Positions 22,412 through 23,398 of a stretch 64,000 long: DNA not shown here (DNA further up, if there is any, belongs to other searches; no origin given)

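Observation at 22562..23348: Small HU-like gene translationally coupled to a TIR-domain gene carrying a second HU-like half-module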

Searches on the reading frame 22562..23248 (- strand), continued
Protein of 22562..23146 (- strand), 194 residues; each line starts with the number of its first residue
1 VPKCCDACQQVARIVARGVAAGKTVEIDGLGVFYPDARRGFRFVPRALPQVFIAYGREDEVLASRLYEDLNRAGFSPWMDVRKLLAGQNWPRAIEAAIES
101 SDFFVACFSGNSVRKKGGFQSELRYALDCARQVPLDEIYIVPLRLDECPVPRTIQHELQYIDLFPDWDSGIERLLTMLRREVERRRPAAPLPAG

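Call 18: find_related_loci(query=A1, collection=genome_contigs, flank=6000)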
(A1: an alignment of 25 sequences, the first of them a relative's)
Query A1 (194 aa) in genome_contigs; peptide patterns used: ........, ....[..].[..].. (x = any residue, [..] = any of these).
552 stretches matched a pattern; 527 encode a relative of the query (tblastn E <= 1e-3); the best 80 are kept; 80 distinct loci.
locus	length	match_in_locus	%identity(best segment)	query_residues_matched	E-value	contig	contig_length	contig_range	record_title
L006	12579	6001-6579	88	1-193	1e-112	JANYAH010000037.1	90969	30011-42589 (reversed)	MAG: Candidatus Solibacter sp. isolate GL140_5_metabat_219_sub GL140_5_k141_3360330, whole genome shotgun sequence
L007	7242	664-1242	88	1-193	4e-112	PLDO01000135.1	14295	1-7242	MAG: Bryobacterales bacterium isolate palsa_241 73.20111000_P2D.25_contig_826, whole genome shotgun sequence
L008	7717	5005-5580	86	1-192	1e-110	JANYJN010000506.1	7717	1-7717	MAG: Candidatus Solibacter sp. isolate GL140_4_metabinner_111_sub GL140_4_k141_2116968, whole genome shotgun sequence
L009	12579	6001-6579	83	1-193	7e-106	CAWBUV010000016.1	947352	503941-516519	MAG: uncultured Solibacteraceae bacterium isolate MFD00822.bin.2.163 genome assembly, contig: contig_67948, whole genome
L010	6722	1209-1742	89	1-178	2e-105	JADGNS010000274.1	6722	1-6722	MAG: Candidatus Solibacter sp. isolate Chersky.14_27 contig-100_4896, whole genome shotgun sequence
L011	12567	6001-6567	81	1-189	1e-101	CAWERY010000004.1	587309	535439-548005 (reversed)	MAG: uncultured Solibacteraceae bacterium isolate MFD04967.bin.2.95 genome assembly, contig: contig_20698, whole genome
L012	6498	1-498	90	30-193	4e-97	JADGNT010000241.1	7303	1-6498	MAG: Candidatus Solibacter sp. isolate Chersky.3_40 contig-100_7080, whole genome shotgun sequence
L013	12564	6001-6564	75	1-188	6e-97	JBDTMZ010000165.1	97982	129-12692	MAG: Candidatus Solibacter sp. isolate cluster3_bin.138 NODE_362_length_97982_cov_15.265146, whole genome shotgun sequen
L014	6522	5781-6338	75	1-186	6e-95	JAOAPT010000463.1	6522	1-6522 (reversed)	MAG: Candidatus Solibacter sp. isolate RYN_21 scaffold_1962994, whole genome shotgun sequence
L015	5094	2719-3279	74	1-187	4e-94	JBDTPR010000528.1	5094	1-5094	MAG: Candidatus Solibacter sp. isolate cluster3_bin.202 NODE_92966_length_5094_cov_6.756102, whole genome shotgun sequen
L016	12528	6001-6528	76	1-176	1e-90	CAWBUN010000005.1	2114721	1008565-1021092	MAG: uncultured Solibacteraceae bacterium isolate MFD06714.bin.2.93 genome assembly, contig: contig_27261, whole genome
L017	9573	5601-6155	73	5-189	7e-90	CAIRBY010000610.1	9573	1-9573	MAG: uncultured Acidobacteriia bacterium isolate Umea3_bin-0293 genome assembly, contig: bin-0293:0610/1052, whole genom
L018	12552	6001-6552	68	4-187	3e-86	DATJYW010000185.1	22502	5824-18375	MAG TPA_asm: Candidatus Acidiferrales bacterium isolate SMAG_U15162 k141_4857359, whole genome shotgun sequence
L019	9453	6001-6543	72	5-185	1e-85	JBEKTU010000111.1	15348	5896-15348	MAG: Bryobacteraceae bacterium isolate SPRUCE 565 SPRUCE_565_111, whole genome shotgun sequence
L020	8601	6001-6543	72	5-185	1e-85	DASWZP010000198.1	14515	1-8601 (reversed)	MAG TPA_asm: Bryobacteraceae bacterium isolate SMAG_U3741 k141_336896, whole genome shotgun sequence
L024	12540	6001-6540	71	6-185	2e-84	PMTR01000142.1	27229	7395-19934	MAG: Bryobacterales bacterium isolate palsa_129 73.20110700_P2D.63_contig_581, whole genome shotgun sequence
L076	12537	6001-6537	66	9-189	1e-75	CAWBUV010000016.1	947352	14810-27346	MAG: uncultured Solibacteraceae bacterium isolate MFD00822.bin.2.163 genome assembly, contig: contig_67948, whole genome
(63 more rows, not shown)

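Call 31: search_protein_representatives(alignment_id=A1)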
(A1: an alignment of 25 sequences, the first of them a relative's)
Query: 25 sequences, 191 profile positions. Proteins with E-value up to 0.001 (for the whole library): 43261; up to 1e-10: 13906; up to 1e-30: 885. The best 150 are listed.
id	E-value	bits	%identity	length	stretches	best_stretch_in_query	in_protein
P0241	1.1e-67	243.6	-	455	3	50-181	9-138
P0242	7.2e-67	240.9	-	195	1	4-184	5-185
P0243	2.8e-64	232.4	-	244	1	7-185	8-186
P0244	1.1e-63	230.5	-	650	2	48-185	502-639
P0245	1.1e-63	230.4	-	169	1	79-189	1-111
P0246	4.2e-63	228.6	-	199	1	8-189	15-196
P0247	5.7e-60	218.3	-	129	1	55-180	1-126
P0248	8.0e-60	217.9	-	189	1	6-187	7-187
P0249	1.1e-55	204.4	-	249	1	9-182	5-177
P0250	1.9e-55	203.6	-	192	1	11-189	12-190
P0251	7.1e-55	201.7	-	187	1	6-147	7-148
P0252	1.8e-54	200.4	-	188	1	8-185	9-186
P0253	8.4e-54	198.2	-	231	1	9-149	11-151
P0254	5.0e-53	195.7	-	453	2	50-185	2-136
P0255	6.5e-53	195.3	-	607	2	50-175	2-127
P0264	1.9e-47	177.5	-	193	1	10-187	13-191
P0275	7.3e-44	165.8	-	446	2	39-182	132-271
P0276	1.1e-43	165.2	-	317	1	38-152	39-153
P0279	2.8e-42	160.6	-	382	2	29-169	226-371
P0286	3.7e-41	157.0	-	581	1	22-176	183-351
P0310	1.6e-38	148.4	-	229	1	35-179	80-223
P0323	9.9e-38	145.8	-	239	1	36-177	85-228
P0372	9.5e-36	139.3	-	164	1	34-178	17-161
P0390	2.2e-35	138.1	-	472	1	21-183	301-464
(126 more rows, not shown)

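Call 32: search_protein_families(library=pfam, proteins=[P0286, P0390, P0279, P0275, P0276, P0310, P0323, P0372, P0241, P0244], max_evalue=0.01)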
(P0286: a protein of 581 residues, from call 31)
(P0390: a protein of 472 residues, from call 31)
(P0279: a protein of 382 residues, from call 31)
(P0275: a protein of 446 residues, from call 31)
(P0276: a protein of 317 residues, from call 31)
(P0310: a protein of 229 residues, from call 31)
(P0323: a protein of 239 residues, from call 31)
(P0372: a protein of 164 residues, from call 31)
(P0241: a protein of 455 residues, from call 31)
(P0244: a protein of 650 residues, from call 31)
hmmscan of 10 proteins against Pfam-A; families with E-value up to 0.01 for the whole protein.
P0286 (581 aa): 4 families
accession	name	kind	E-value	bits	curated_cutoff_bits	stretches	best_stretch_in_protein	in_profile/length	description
PF13676.11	TIR_2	-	5.8e-29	101.5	28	1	226-346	1-118/122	TIR domain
PF03781.23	FGE-sulfatase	-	1.8e-10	41.4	23.3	1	403-501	4-110/255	Sulfatase-modifying factor enzyme 1-like domain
PF13365.12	Trypsin_2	-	1.7e-09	39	27.6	1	21-172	1-144/144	Trypsin-like peptidase domain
PF01582.25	TIR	-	5.6e-07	30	21.3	1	233-321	11-97/179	TIR domain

P0390 (472 aa): 4 families
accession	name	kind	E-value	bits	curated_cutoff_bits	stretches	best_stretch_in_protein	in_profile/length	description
PF13676.11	TIR_2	-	6.8e-30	104.5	28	1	335-451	1-113/122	TIR domain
PF01582.25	TIR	-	3.9e-07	30.5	21.3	1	335-429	4-96/179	TIR domain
PF01656.29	CbiA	-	0.0048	17.3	25.4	1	13-185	11-54/125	CobQ/CobB/MinD/ParA nucleotide binding domain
PF08357.16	SEFIR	-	0.0057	17.4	23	0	334-395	2-69/150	SEFIR domain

P0279 (382 aa): 9 families
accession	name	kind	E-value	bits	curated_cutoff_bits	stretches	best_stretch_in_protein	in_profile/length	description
PF13676.11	TIR_2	-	1.9e-51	174.1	28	2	253-367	1-111/122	TIR domain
PF01582.25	TIR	-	2.6e-14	53.9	21.3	2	260-347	13-96/179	TIR domain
PF08937.16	ThsB_TIR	-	5.3e-06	27.2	21.2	0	45-92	50-97/100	Thoeris protein ThsB, TIR-like domain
PF14559.12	TPR_19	-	7.6e-05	23.4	25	0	147-171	4-28/68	Tetratricopeptide repeat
PF07719.23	TPR_2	-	0.00015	22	27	1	145-167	12-34/34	Tetratricopeptide repeat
PF13428.12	TPR_14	-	0.00017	22.4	23.5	0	138-176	5-43/44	Tetratricopeptide repeat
PF13432.12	TPR_16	-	0.00071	20.4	32.7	0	141-174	4-37/65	Tetratricopeptide repeat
PF13176.12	TPR_7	-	0.0022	18.4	27.9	0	207-225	12-30/36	Tetratricopeptide repeat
PF00515.34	TPR_1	-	0.0059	16.8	27.8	1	145-167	12-34/34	Tetratricopeptide repeat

P0275 (446 aa): 4 families
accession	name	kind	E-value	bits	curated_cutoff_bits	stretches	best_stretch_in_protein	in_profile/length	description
PF13676.11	TIR_2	-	1.8e-55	187.1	28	2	143-261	1-119/122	TIR domain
PF07603.17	Lcl_C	-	2.1e-21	76.8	34.9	1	331-443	2-117/117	Lcl C-terminal domain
PF01582.25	TIR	-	6.4e-15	55.8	21.3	2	152-238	15-97/179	TIR domain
PF08937.16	ThsB_TIR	-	6e-07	30.2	21.2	0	5-88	1-93/100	Thoeris protein ThsB, TIR-like domain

P0276 (317 aa): 7 families
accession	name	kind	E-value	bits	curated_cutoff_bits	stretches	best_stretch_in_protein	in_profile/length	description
PF00441.29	Acyl-CoA_dh_1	-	1.3e-49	168.6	22.4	1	162-310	1-149/150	Acyl-CoA dehydrogenase, C-terminal domain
PF13676.11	TIR_2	-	6.5e-22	78.7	28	1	52-152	1-98/122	TIR domain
PF08028.16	Acyl-CoA_dh_2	-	1.8e-20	74.1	22.7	1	178-298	2-132/134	Acyl-CoA dehydrogenase, C-terminal domain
PF22924.1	ACOX_C_alpha1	-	6.4e-07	29.7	27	1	175-310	7-168/169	Acyl-CoA oxidase, C-alpha1 domain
PF01582.25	TIR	-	2.3e-06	28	21.3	1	58-133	12-86/179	TIR domain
PF21343.2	ACAD9-ACADV_C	-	0.00028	21.6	27.8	1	203-271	27-96/120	ACAD9/ACADV, C-terminal domain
PF21263.2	Acyl-CoA-dh_C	-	0.0054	17.5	27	0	202-267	15-74/96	Acyl-CoA dehydrogenase, C-terminal domain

P0310 (229 aa): 2 families
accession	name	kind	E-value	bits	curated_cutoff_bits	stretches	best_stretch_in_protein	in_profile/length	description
PF13676.11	TIR_2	-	3.3e-28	99.1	28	1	95-218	1-121/122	TIR domain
PF01582.25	TIR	-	0.0016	18.7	21.3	1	108-190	19-99/179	TIR domain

P0323 (239 aa): 2 families
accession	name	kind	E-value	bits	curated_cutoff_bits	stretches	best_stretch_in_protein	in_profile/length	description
PF13676.11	TIR_2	-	5.5e-31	108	28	1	102-226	1-122/122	TIR domain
PF01582.25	TIR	-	6.2e-06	26.6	21.3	1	102-198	4-98/179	TIR domain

P0372 (164 aa): 2 families
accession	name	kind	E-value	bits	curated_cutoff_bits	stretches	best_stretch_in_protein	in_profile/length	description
PF13676.11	TIR_2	-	5.1e-22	79.1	28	1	34-158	1-122/122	TIR domain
PF01582.25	TIR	-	2.9e-05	24.4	21.3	1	40-129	12-97/179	TIR domain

P0241 (455 aa): 4 families
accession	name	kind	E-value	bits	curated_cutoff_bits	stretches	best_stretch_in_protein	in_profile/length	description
PF13676.11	TIR_2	-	3.7e-80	266.8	28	3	335-446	2-118/122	TIR domain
PF01582.25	TIR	-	8.7e-23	81.5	21.3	3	177-259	18-97/179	TIR domain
PF08937.16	ThsB_TIR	-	1.6e-08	35.3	21.2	1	371-419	46-94/100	Thoeris protein ThsB, TIR-like domain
PF10137.14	CAP12-PCTIR_TIR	-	3.1e-08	34.1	24.7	0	333-399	1-67/119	CAP12/Pycsar effector protein, TIR domain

P0244 (650 aa): 2 families
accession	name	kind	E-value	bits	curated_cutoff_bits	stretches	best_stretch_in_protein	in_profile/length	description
PF13676.11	TIR_2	-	6.5e-57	191.7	28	2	505-629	1-122/122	TIR domain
PF01582.25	TIR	-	5.5e-15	56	21.3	2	514-597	15-94/179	TIR domain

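Call 33: predict_structure(alignment_id=A1)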
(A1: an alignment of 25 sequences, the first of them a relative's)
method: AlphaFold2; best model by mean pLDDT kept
length: 194 residues; sequences in the alignment: 25
mean_pLDDT: 78.9   pTM: 0.70
mean pLDDT of the five models: 78.9, 78.7, 77.5, 77.0, 65.0
residues with pLDDT >= 90: 39; 70-90: 110; 50-70: 34; < 50: 11
segments of 3 or more residues with pLDDT < 50: 188-194
pLDDT, mean of each block of 10 residues (from residue 1): 73 90 81 86 80 87 94 89 80 77 86 60 62 65 86 71 92 91 65 36
secondary structure, 60 per line:
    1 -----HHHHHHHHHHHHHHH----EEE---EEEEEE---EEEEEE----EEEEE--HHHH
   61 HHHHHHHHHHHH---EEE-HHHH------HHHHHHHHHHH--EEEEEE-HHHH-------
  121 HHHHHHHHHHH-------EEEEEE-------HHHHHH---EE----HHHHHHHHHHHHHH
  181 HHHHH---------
elements in order: H6-20 E25-27 E31-36 E40-45 E50-54 H57-72 E76-78 H80-83 H90-100 E103-108 H110-113 H121-131 E139-144 H152-157 H167-185

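Call 40: fold_search(model_id=the predicted structure, library=pdb)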
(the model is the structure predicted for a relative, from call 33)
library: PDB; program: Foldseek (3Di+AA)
matches with E <= 10: 1730; with E <= 0.001: 130
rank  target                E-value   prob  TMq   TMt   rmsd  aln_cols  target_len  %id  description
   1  8spo_I                1.1e-07  1.00  0.59  0.32   5.4       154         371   21  Tetramerized activation of MapSPARTA bound with NAD+ (released 2023-08-23)
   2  8qlp_E                1.1e-07  1.00  0.57  0.28   5.4       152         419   24  CryoEM structure of the RNA/DNA bound SPARTA (BabAgo/TIR-APAZ) tetrameric complex (released 2024-01-31)
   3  8i87_G                1.3e-07  1.00  0.58  0.29   3.0       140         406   25  Cryo-EM structure of TIR-APAZ/Ago-gRNA-DNA complex (released 2023-07-19)
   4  8i87_A                1.5e-07  1.00  0.58  0.29   4.4       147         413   23  Cryo-EM structure of TIR-APAZ/Ago-gRNA-DNA complex (released 2023-07-19)
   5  8qlp_M                4.1e-07  1.00  0.56  0.28   5.6       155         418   22  CryoEM structure of the RNA/DNA bound SPARTA (BabAgo/TIR-APAZ) tetrameric complex (released 2024-01-31)
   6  9mw2_A                4.7e-07  1.00  0.51  0.74   3.8       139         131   24  Structure of SARM1 TIR domain bound to G6831 (released 2026-02-04)
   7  8ifl_A                5.0e-07  1.00  0.59  0.29   2.7       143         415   23  Cryo-EM structure of tetrameric SPARTA gRNA-ssDNA target complex in state 1 (released 2024-01-17)
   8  8spo_E                7.4e-07  1.00  0.58  0.31   4.8       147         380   24  Tetramerized activation of MapSPARTA bound with NAD+ (released 2023-08-23)
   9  6o0q_A                1.2e-06  1.00  0.48  0.64   4.0       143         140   26  Crystal structure of the TIR domain from human SARM1 in complex with ribose (released 2019-09-04)
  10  8oz6_A                1.3e-06  1.00  0.55  0.27   3.4       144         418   24  cryoEM structure of SPARTA complex ligand-free (released 2023-08-16)
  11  6o0u_A                1.3e-06  1.00  0.47  0.63   4.2       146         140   26  Crystal structure of the TIR domain H685A mutant from human SARM1 (released 2019-09-04)
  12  8i88_C                1.5e-06  1.00  0.56  0.28   3.3       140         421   22  Cryo-EM structure of TIR-APAZ/Ago-gRNA complex (released 2023-07-05)
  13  8isy_B                1.7e-06  1.00  0.55  0.25   4.2       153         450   22  Cryo-EM structure of free-state Crt-SPARTA (released 2023-10-18)
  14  7beq                  2.1e-06  1.00  0.54  0.74   3.4       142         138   16  MicroED structure of the MyD88 TIR domain higher-order assembly (released 2021-03-10)
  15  9ugj_F                2.1e-06  1.00  0.49  0.66   3.7       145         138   25  Structure of SARM1 bound to SIR3-ADPR (released 2026-02-18)
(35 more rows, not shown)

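Call 46: search_protein_families(library=ncbifam, proteins=[window:22562-23146:-], max_evalue=0.01)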
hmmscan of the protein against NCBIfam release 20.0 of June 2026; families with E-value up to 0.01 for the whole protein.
window:22562-23146:- (194 aa): 3 families
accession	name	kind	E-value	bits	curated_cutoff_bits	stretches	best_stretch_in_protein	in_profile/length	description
NF042941.1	Retron_TIR_antiphage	equivalog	2e-06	26.9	600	1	50-128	341-419/464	TIR domain-containing anti-phage reverse transcriptase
NF058526.1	Thoeris_type3_ThcB4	equivalog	0.00011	21.2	220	1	50-105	129-185/375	Thoeris type III anti-phage system protein ThcB4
TIGR01201.1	HU_rel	subfamily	0.0057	16.5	68.6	1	9-35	56-82/170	HU family DNA-binding protein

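Call 48: find_encoding_contigs(protein=P0264, flank=5000, max_places=3)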
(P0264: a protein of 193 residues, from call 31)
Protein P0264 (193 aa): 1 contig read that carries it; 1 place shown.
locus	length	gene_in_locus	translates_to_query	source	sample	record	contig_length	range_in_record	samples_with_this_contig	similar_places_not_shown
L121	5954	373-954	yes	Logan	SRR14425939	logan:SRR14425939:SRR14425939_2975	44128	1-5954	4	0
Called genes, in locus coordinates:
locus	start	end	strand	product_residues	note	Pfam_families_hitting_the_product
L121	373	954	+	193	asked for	PF13676:TIR_2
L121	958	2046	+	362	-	PF00389:2-Hacid_dh (weak), PF02826:2-Hacid_dh_C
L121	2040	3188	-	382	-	PF00079:Serpin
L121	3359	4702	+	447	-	PF00884:Sulfatase, PF01663:Phosphodiest (faint), PF16347:SGSH_C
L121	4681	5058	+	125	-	-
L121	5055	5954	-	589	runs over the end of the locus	PF00474:SSF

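Call 49: find_encoding_contigs(protein=P0246, flank=5000, max_places=3)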
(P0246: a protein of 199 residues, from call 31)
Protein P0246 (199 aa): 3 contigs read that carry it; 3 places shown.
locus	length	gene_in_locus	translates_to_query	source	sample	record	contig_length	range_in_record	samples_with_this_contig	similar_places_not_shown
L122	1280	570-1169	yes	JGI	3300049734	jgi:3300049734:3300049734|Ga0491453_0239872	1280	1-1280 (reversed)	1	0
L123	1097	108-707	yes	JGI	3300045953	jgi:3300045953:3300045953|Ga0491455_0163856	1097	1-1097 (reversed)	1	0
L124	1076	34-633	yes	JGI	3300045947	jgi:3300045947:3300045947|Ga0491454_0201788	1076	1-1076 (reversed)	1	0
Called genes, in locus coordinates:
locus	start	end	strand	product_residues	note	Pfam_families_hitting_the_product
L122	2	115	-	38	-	?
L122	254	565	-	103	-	-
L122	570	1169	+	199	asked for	PF13676:TIR_2, PF01582:TIR (faint)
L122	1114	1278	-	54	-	?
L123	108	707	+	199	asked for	PF13676:TIR_2, PF01582:TIR (faint)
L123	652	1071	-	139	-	PF13525:YfiO (faint), PF21033:RMD1-3 (weak), PF13424:TPR_12 (faint), PF13371:TPR_9 (weak), PF13414:TPR_11, PF13432:TPR_16, PF14559:TPR_19, PF13181:TPR_8 (weak), +5 more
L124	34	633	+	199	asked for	PF13676:TIR_2, PF01582:TIR (faint)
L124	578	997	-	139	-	PF13525:YfiO (faint), PF21033:RMD1-3 (weak), PF13424:TPR_12 (faint), PF13371:TPR_9 (weak), PF13414:TPR_11, PF13432:TPR_16, PF14559:TPR_19, PF13181:TPR_8 (weak), +5 more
